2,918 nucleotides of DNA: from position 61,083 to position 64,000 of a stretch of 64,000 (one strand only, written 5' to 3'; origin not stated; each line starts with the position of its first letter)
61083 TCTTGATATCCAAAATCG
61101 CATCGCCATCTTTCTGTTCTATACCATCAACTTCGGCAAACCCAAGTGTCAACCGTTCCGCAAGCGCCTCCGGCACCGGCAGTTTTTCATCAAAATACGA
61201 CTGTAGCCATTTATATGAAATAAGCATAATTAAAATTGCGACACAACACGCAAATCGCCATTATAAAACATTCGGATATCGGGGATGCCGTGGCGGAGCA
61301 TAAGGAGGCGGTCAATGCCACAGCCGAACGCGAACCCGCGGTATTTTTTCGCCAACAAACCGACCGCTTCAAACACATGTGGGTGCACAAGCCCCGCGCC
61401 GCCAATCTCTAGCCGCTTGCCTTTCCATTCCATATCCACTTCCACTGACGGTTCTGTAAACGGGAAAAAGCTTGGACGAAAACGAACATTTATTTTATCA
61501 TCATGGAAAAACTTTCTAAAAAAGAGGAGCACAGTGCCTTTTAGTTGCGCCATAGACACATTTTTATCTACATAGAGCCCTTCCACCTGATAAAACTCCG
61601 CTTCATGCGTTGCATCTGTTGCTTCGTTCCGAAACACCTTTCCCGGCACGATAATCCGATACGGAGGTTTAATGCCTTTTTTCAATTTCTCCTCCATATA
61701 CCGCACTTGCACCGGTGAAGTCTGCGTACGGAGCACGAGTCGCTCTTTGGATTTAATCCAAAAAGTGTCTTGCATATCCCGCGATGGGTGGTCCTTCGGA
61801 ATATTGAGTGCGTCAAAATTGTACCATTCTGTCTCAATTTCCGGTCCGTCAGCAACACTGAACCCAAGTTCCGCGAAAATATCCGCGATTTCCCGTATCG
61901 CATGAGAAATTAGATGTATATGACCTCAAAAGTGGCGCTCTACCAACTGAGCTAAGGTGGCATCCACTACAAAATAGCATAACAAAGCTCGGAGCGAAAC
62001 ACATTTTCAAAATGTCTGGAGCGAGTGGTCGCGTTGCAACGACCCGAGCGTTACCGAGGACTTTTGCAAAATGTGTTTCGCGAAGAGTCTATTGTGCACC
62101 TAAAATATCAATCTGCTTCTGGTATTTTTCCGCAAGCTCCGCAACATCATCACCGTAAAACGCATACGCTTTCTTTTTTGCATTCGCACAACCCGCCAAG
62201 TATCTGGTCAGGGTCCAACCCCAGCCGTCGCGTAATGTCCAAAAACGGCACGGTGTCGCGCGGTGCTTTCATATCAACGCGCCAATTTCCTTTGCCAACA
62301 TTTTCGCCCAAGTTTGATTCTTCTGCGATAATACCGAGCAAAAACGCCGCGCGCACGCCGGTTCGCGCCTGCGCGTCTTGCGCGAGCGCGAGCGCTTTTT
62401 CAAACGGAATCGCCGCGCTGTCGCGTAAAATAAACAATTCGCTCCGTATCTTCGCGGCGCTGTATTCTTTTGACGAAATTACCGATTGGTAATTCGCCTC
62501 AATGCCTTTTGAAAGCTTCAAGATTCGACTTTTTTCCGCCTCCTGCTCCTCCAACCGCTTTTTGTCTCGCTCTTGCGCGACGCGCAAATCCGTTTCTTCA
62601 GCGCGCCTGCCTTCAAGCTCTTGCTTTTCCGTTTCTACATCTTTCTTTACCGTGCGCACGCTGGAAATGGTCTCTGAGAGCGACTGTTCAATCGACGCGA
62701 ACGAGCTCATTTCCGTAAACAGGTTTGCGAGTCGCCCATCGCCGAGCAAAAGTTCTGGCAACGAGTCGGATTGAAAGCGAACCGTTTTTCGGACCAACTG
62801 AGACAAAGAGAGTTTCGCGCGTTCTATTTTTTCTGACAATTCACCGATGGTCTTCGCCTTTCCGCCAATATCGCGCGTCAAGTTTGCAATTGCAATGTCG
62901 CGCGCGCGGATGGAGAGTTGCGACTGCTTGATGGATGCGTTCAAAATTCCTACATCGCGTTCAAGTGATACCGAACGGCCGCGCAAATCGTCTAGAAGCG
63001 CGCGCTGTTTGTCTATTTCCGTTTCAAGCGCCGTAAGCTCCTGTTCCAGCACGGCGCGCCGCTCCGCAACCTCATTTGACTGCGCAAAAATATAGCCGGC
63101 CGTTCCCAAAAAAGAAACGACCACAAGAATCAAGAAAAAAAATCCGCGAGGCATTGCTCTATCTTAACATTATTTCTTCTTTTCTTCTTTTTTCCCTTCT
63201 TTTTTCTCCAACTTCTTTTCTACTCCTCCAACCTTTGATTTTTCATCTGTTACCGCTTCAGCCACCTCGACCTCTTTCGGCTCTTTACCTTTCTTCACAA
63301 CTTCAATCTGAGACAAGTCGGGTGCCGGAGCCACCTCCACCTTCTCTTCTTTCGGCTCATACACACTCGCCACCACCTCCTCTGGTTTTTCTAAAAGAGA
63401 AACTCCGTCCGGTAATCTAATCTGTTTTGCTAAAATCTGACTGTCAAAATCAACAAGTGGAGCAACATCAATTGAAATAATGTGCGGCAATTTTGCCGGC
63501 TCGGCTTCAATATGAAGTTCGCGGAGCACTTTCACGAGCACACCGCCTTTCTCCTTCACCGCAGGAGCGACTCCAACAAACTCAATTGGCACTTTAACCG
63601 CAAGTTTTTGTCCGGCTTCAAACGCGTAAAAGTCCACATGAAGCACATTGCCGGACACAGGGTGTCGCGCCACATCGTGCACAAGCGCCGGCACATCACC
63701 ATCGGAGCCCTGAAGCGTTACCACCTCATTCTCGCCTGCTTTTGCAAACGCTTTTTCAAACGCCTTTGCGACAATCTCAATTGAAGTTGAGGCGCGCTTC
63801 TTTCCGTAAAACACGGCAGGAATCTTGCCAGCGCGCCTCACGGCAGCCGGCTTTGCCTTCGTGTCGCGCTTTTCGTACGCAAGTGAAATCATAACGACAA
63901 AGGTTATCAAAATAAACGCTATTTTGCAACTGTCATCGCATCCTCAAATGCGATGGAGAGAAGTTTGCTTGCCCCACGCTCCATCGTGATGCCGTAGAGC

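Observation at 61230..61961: pheS starts at the catalytic core without a canonical start codon, directly downstream of a tRNA 5'-half remnant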

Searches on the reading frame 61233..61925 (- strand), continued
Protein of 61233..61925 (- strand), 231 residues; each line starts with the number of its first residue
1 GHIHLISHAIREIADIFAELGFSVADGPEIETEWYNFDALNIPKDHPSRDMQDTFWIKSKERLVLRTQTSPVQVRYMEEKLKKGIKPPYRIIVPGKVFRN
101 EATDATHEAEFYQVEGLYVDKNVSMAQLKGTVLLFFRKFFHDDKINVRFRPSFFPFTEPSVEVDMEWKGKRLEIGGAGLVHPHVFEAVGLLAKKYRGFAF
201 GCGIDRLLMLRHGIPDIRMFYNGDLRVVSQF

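Call 32: find_encoding_contigs(protein=P0014, flank=2500, max_places=1)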
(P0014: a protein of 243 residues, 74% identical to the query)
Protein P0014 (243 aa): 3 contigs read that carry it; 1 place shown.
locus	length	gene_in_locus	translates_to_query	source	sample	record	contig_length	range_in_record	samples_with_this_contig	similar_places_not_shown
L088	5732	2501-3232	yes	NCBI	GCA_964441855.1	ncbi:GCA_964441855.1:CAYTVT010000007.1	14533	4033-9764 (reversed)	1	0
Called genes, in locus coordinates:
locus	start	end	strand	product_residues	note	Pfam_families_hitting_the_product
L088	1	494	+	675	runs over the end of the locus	PF02463:SMC_N, PF13175:AAA_15, PF13476:AAA_23, PF13304:AAA_21 (weak)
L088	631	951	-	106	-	-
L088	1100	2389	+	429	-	PF13406:SLT_2 (weak)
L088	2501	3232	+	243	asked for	PF01409:tRNA-synt_2d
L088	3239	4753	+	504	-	PF03483:B3_4, PF03484:B5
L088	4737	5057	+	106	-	PF03147:FDX-ACB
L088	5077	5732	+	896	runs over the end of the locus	PF02861:Clp_N, PF23569:NBD_SMAX1, PF00004:AAA, PF17871:AAA_lid_9, PF00004:AAA, PF07724:AAA_2, PF07728:AAA_5, PF10431:ClpB_D2-small, +6 more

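Call 33: find_encoding_contigs(protein=P0017, flank=2500, max_places=1)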
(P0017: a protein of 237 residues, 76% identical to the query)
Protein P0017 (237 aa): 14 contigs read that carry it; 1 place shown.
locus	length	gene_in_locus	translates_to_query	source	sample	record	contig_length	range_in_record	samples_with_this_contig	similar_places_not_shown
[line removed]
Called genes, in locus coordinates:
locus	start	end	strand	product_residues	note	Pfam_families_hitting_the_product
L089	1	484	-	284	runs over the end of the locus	PF02585:PIG-L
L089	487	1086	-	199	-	-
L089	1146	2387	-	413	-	PF13506:Glyco_transf_21, PF00535:Glycos_transf_2, PF10111:Glyco_tranf_2_2, PF13641:Glyco_tranf_2_3, PF13704:Glyco_tranf_2_4 (faint), PF03142:Chitin_synth_2 (weak), PF13632:Glyco_trans_2_3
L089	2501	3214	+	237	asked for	PF01409:tRNA-synt_2d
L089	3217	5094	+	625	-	PF03483:B3_4, PF03484:B5, PF03147:FDX-ACB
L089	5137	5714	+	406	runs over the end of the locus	-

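Call 34: find_encoding_contigs(protein=P0004, flank=2500, max_places=1)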
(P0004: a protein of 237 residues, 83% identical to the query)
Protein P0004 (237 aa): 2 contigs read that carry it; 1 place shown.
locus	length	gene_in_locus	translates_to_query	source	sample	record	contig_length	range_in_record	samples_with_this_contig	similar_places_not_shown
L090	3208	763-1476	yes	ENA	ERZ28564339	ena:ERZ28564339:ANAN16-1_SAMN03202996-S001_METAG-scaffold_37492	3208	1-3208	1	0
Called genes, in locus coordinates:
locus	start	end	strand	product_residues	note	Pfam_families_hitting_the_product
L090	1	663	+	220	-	?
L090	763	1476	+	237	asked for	PF01409:tRNA-synt_2d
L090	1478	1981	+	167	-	PF01936:NYN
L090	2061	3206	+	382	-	?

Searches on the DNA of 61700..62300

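Call 6: search_rna_families(source=window, start=61700, end=62300, threshold=evalue, max_evalue=10, show_alignments=4)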
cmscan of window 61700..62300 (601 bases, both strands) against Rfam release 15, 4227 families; matches with E-value up to 10: 1.
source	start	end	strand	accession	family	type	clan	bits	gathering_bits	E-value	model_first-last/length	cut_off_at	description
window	62124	62161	-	RF00593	snoU83B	Gene; snRNA; snoRNA; CD-box;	-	14.5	35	5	1-94/94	no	Small nucleolar RNA U83B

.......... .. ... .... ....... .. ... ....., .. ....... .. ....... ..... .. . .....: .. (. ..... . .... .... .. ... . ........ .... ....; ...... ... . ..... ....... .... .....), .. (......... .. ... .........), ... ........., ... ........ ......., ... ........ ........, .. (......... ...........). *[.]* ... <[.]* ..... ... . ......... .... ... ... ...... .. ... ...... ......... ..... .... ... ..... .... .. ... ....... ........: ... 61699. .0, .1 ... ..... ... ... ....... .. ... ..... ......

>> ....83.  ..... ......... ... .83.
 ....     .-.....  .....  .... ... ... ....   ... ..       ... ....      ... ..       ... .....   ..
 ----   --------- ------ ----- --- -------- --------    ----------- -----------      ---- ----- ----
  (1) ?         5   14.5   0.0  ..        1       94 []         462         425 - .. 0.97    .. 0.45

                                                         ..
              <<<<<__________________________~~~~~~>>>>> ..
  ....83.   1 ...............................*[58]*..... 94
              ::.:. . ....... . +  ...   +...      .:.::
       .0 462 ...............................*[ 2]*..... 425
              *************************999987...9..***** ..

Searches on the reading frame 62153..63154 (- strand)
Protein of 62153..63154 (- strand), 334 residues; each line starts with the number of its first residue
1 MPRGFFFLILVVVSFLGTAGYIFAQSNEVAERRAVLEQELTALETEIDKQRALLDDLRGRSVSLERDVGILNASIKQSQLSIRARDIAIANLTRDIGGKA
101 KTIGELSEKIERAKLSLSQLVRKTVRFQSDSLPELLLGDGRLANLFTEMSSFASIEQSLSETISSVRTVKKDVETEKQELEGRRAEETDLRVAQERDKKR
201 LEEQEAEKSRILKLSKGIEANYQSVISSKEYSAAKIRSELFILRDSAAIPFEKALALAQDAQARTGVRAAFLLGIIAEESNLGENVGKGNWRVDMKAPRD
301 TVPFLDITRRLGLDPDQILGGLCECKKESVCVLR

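Call 9: search_protein_families(library=pfam, proteins=[window:62153-63154:-], max_evalue=0.01)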
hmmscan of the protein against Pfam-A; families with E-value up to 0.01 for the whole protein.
window:62153-63154:- (334 aa): 1 family
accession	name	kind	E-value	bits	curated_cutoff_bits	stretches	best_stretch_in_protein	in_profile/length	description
PF10475.15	Vps54_N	-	0.0034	17.2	27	1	145-234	62-146/291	Vacuolar-sorting protein 54, of GARP complex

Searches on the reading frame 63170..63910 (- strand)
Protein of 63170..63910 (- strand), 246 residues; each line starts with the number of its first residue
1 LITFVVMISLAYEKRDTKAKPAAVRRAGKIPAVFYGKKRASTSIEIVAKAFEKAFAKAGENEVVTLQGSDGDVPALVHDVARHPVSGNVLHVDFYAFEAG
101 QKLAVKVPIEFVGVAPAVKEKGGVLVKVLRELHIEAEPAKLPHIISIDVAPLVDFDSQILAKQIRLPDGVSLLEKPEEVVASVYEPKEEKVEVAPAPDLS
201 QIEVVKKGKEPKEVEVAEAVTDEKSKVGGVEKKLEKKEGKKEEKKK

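Call 53: find_encoding_contigs(protein=window:63170-63910:-, flank=3000, max_places=6)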
Protein window:63170-63910:- (246 aa): no gene with exactly this product is on record in the collection.

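Call 54: find_encoding_contigs(protein=window:63170-63892:-, flank=3000, max_places=6)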
Protein window:63170-63892:- (240 aa): 2 contigs read that carry it; 2 places shown.
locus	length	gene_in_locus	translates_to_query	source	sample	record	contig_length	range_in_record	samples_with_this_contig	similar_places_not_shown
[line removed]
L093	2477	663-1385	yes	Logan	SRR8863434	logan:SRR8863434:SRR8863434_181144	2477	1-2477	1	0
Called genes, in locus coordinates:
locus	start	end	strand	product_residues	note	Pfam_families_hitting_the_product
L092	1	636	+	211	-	PF02463:SMC_N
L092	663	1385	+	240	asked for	PF01386:Ribosomal_L25p, PF14693:Ribosomal_TL5_C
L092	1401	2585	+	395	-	?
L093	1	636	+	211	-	PF02463:SMC_N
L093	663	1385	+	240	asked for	PF01386:Ribosomal_L25p, PF14693:Ribosomal_TL5_C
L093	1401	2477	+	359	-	?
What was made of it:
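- Tried and rejected: The 240-aa L25 (ATG start) worked (call 54).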
